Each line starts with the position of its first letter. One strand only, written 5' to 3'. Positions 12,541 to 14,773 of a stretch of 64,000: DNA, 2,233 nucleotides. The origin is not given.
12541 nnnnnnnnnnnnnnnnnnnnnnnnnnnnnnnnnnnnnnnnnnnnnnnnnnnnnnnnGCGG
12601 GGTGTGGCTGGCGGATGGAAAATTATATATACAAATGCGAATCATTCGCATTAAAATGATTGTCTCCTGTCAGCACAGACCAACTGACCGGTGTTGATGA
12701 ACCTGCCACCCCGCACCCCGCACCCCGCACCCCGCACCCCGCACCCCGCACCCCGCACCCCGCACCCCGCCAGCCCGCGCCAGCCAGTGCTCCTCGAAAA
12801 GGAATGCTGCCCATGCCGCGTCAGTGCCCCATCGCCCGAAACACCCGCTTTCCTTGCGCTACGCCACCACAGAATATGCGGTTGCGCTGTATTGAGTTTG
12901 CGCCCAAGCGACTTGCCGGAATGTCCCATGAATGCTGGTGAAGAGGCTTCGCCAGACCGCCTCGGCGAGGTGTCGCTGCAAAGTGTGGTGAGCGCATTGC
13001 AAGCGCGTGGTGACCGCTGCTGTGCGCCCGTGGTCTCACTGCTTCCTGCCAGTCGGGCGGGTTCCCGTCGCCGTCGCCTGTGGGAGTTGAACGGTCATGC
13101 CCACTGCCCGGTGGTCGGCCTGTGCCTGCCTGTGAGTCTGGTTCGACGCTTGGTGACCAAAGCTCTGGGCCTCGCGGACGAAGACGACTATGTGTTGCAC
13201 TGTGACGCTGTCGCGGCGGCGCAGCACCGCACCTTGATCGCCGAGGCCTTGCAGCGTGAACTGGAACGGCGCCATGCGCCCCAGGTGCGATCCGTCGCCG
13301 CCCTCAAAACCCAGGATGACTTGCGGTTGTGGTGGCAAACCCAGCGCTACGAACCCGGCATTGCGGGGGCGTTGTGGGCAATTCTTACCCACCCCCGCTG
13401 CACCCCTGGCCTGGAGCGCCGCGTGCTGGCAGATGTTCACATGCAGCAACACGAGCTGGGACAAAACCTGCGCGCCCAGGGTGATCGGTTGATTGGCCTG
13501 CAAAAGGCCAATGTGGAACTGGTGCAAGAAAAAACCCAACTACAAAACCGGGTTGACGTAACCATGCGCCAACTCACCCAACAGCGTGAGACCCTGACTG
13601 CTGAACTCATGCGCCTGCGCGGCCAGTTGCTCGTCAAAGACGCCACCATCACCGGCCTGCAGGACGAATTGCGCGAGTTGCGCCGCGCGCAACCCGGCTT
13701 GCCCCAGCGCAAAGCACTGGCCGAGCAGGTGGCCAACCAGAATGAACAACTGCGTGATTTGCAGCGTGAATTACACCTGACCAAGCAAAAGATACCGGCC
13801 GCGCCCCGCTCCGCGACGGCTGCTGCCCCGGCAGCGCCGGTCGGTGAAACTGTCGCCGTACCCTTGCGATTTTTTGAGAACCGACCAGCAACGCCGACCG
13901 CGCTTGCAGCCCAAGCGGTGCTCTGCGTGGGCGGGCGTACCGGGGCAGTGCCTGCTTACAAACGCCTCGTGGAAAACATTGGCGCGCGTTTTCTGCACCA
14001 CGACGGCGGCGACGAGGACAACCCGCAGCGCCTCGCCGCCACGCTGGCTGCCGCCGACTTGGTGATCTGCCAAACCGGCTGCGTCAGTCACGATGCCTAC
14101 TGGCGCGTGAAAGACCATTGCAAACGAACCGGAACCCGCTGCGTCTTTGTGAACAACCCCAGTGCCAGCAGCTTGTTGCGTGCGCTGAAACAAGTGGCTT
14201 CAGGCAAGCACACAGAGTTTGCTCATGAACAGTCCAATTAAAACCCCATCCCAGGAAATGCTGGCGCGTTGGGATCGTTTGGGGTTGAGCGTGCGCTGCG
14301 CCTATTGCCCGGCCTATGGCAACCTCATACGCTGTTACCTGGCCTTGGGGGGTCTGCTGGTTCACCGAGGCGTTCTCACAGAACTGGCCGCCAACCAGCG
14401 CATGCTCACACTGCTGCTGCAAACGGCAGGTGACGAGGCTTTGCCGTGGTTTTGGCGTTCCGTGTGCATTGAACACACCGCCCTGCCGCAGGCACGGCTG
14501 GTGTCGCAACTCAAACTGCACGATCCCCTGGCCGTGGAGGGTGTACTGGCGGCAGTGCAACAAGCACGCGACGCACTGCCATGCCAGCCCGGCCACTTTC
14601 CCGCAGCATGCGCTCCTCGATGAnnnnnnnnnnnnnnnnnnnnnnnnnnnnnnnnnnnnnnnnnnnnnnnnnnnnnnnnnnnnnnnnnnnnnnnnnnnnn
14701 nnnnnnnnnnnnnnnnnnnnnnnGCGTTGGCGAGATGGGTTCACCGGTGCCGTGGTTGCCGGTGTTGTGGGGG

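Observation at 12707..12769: Nine perfect tandem CACCCCG heptamers in a divergent promoter region: candidate phase-variation switch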

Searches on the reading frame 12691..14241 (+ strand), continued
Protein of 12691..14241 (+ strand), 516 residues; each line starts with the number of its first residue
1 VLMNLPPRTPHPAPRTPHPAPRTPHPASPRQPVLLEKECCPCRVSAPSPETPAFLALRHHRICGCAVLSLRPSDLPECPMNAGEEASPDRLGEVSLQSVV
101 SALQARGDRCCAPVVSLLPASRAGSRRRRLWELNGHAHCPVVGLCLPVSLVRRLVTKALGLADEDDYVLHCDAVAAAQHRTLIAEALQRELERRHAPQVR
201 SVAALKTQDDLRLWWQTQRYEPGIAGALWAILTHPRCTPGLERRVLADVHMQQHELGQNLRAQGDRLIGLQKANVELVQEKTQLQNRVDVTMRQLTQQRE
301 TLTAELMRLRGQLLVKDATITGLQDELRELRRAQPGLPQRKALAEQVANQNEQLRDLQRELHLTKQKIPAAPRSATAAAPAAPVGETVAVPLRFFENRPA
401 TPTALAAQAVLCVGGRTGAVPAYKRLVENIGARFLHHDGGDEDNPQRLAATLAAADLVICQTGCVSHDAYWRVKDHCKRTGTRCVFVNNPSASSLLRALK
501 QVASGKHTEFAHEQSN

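Call 63: find_encoding_contigs(protein=window:12691-14241:+, flank=2000, max_places=10)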
Protein window:12691-14241:+ (516 aa): no gene with exactly this product is on record in the collection.

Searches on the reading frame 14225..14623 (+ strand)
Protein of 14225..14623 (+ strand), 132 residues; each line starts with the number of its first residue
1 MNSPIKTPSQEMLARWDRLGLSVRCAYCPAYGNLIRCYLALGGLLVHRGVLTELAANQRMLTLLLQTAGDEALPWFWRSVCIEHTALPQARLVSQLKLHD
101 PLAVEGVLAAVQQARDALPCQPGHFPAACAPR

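Call 19: find_encoding_contigs(protein=window:14225-14623:+, flank=3000, max_places=10)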
Protein window:14225-14623:+ (132 aa): no gene with exactly this product is on record in the collection.

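Call 45: search_protein_families(library=ncbifam, proteins=[window:14225-14623:+], max_evalue=0.01)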
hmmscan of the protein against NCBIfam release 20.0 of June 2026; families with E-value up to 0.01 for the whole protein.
window:14225-14623:+ (132 aa): 0 families

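Call 67: search_protein_families(library=pfam, proteins=[window:14225-14623:+], max_evalue=0.01)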
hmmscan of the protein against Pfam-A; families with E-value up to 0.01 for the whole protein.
window:14225-14623:+ (132 aa): 0 families
